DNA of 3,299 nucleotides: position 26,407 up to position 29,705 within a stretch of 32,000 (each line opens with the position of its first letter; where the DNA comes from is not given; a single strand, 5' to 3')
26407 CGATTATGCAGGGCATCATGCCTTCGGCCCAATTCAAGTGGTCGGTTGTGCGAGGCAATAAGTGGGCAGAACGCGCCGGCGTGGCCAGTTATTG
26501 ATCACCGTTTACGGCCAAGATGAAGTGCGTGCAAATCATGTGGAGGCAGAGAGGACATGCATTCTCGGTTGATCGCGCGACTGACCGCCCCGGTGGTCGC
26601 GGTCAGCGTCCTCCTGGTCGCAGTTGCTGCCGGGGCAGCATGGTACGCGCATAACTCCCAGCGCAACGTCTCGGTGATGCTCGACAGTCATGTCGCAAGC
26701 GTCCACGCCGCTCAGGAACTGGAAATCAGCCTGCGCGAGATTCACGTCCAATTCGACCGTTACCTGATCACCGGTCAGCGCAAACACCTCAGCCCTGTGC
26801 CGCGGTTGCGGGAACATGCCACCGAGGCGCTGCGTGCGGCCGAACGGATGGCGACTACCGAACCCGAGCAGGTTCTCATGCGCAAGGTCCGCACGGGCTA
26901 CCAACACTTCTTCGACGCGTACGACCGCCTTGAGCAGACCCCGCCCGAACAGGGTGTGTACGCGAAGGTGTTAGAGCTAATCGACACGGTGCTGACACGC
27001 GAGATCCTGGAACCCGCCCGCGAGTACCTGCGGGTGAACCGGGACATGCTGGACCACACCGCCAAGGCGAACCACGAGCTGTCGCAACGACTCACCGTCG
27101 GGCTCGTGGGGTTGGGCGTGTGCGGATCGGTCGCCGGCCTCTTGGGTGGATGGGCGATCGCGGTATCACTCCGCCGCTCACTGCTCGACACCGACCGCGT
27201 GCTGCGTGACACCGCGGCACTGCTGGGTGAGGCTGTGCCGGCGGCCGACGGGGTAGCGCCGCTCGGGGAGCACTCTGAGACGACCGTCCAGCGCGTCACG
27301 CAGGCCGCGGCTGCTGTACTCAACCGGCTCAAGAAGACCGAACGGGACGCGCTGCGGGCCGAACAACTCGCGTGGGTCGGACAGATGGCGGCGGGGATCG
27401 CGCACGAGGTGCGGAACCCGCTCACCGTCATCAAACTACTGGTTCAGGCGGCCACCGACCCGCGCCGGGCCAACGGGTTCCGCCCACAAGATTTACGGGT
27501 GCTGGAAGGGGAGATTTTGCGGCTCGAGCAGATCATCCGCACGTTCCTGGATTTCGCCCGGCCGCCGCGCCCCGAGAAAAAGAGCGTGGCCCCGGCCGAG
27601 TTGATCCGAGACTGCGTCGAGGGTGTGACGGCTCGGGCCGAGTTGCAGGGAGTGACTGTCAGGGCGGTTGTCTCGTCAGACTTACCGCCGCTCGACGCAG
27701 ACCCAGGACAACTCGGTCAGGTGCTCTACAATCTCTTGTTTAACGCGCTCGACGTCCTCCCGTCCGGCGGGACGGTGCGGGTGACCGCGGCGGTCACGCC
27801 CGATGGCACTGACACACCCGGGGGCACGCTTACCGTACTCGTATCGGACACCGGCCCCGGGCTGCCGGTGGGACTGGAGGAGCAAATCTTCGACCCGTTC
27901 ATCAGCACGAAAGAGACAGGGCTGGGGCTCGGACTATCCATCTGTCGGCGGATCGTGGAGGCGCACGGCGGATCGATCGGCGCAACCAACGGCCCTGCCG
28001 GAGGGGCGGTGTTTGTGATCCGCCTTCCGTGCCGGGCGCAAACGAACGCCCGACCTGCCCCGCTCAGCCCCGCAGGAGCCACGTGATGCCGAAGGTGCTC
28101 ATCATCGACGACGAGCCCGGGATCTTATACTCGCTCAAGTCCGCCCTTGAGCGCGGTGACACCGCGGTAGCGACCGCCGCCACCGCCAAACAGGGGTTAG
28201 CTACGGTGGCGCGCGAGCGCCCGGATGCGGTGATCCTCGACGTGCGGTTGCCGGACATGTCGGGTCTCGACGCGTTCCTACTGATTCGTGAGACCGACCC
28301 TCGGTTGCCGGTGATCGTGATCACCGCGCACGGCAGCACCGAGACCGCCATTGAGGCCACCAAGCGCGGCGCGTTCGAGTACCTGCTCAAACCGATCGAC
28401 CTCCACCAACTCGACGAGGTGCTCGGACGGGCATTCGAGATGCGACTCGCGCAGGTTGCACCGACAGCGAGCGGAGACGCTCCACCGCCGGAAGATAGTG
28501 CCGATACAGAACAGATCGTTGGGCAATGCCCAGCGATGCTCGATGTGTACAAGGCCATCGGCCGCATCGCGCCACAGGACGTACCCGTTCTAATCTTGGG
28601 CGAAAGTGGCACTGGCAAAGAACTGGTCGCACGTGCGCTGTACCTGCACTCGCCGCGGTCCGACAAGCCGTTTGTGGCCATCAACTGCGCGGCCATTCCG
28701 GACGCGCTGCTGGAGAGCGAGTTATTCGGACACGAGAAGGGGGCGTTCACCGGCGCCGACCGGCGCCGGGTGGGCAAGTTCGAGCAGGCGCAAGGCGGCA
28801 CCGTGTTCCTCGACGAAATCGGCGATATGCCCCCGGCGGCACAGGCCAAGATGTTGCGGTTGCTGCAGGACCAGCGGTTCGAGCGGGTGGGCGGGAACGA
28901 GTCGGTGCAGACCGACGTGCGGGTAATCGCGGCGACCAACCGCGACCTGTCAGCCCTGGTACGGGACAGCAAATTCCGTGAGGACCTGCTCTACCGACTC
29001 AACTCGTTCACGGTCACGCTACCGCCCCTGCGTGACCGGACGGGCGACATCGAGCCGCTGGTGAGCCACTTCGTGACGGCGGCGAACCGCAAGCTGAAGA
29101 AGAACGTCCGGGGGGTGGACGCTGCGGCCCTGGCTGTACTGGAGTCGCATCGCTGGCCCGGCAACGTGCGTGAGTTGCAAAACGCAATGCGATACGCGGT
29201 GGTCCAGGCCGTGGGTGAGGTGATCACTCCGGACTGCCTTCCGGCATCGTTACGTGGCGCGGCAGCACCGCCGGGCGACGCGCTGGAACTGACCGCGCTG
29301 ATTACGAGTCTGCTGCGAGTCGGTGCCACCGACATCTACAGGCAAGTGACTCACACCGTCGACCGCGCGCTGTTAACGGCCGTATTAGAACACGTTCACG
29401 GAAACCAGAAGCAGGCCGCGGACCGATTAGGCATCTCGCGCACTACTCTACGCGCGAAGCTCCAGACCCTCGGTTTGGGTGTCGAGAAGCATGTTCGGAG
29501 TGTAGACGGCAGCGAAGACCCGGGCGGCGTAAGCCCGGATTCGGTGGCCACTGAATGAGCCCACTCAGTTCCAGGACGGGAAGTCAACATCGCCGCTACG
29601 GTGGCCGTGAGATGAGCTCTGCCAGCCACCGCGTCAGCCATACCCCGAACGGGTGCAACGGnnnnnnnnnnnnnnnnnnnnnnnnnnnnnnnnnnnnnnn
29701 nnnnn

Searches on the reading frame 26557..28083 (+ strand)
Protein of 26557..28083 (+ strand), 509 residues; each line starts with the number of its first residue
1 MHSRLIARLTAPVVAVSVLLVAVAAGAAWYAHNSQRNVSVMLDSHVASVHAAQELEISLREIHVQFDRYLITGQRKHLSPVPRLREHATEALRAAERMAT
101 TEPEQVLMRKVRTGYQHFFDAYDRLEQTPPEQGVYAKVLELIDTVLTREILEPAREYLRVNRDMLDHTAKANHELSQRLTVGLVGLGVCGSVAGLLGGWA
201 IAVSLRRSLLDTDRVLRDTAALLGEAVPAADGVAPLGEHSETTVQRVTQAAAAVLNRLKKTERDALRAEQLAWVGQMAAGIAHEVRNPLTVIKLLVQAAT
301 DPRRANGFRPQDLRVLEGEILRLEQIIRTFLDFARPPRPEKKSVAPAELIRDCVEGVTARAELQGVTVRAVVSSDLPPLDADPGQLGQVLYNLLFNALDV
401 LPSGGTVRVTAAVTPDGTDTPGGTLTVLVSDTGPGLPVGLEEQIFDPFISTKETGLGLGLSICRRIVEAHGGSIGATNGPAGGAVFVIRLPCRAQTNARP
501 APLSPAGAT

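Call 88: search_protein_families(library=pfam, max_evalue=0.001, proteins=[window:26557-28083:+])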
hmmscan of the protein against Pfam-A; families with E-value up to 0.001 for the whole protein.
window:26557-28083:+ (509 aa): 2 families
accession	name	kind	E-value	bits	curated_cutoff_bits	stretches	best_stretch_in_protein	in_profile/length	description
PF02518.31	HATPase_c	-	7.1e-24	84.8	26.4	1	382-492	2-109/111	Histidine kinase-, DNA gyrase B-, and HSP90-like ATPase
PF00512.31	HisKA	-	1e-13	51.6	26.9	1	275-335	3-62/66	His Kinase A (phospho-acceptor) domain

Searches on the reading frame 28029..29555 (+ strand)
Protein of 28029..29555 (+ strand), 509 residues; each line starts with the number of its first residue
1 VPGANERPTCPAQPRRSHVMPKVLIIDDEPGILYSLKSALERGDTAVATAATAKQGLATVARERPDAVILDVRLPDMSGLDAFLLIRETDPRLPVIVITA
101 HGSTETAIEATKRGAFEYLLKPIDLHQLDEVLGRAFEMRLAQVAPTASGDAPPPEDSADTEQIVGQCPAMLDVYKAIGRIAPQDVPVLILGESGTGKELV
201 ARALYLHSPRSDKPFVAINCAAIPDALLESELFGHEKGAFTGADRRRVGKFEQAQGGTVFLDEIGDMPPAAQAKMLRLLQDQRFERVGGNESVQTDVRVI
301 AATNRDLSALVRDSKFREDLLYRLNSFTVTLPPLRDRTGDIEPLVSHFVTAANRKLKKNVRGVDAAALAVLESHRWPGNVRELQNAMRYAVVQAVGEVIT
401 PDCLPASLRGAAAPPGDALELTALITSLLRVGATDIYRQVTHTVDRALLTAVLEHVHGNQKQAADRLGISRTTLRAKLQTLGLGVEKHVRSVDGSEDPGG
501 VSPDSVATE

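Call 88: search_protein_families(library=pfam, max_evalue=0.001, proteins=[window:28029-29555:+])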
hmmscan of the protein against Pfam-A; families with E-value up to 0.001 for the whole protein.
window:28029-29555:+ (509 aa): 8 families
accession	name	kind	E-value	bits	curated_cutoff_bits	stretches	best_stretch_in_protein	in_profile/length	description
PF00158.32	Sigma54_activat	-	1.8e-71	239.7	20.2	1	163-329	1-167/168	Sigma-54 interaction domain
PF00072.30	Response_reg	-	3.6e-29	101.6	30.2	1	23-131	1-109/111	Response regulator receiver domain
PF25601.1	AAA_lid_14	-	2.4e-24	85.4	27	1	335-413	1-79/87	AAA+ ATPase lid domain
PF14532.12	Sigma54_activ_2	-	4.4e-22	79.2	25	1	164-334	1-138/138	Sigma-54 interaction domain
PF02954.25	HTH_8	-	6.7e-13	48.6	22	1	444-479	5-40/42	Bacterial regulatory protein, Fis family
PF07728.20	AAA_5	-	2.1e-08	34.7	22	1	186-306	1-124/139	AAA domain (dynein-related subfamily)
PF00004.35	AAA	-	6.1e-06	27.2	21.2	1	187-316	1-123/131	ATPase family associated with various cellular activities (AAA)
PF07724.20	AAA_2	-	0.00092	19.7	27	0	187-314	6-134/166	AAA domain (Cdc48 subfamily)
